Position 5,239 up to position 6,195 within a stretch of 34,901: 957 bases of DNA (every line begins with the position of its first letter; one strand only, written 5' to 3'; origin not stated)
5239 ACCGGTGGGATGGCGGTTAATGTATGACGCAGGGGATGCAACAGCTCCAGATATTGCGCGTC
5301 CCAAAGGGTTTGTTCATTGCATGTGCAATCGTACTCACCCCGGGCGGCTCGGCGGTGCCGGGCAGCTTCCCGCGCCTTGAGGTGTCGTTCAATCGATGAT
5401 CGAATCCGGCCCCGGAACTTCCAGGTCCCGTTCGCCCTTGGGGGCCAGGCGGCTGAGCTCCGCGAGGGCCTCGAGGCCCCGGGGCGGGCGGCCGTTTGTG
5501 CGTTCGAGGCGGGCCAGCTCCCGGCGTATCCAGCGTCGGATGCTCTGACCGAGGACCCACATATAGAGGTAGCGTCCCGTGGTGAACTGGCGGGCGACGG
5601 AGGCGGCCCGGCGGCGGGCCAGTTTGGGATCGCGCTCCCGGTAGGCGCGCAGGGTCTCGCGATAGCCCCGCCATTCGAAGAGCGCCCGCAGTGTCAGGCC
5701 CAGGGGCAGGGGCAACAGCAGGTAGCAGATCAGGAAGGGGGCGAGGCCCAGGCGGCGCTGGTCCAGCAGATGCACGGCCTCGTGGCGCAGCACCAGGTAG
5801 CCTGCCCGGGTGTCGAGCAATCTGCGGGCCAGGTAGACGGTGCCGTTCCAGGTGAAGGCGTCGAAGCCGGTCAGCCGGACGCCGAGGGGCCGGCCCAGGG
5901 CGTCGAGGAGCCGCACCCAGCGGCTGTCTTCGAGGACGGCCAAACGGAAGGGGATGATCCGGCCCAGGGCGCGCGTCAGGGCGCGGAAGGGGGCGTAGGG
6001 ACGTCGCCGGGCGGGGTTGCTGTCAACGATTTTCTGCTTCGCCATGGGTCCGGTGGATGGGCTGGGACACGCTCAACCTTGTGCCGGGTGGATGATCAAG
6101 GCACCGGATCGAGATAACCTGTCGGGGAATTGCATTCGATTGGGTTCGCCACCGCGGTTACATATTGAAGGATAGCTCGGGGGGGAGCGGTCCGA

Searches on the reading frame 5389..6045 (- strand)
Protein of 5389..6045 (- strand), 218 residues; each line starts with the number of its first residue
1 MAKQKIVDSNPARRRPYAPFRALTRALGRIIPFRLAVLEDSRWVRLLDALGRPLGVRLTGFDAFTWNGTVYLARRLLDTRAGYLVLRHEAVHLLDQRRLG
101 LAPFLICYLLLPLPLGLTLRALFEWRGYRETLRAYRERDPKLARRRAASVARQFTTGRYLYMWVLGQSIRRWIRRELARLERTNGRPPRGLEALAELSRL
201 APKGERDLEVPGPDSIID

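Call 7: search_protein_families(library=pfam, proteins=[window:5389-6045:-], max_evalue=0.001)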
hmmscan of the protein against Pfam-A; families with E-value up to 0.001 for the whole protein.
window:5389-6045:- (218 aa): 0 families

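Call 45: search_protein_families(library=pfam, proteins=[window:5389-6045:-], max_evalue=0.001)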
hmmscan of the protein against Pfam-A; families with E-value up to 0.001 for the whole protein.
window:5389-6045:- (218 aa): 0 families
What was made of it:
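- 5389..6045 (-): Unannotated gene (218 aa, GC3 0.87) converging on copy 2. No Pfam match (calls 7, 45).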
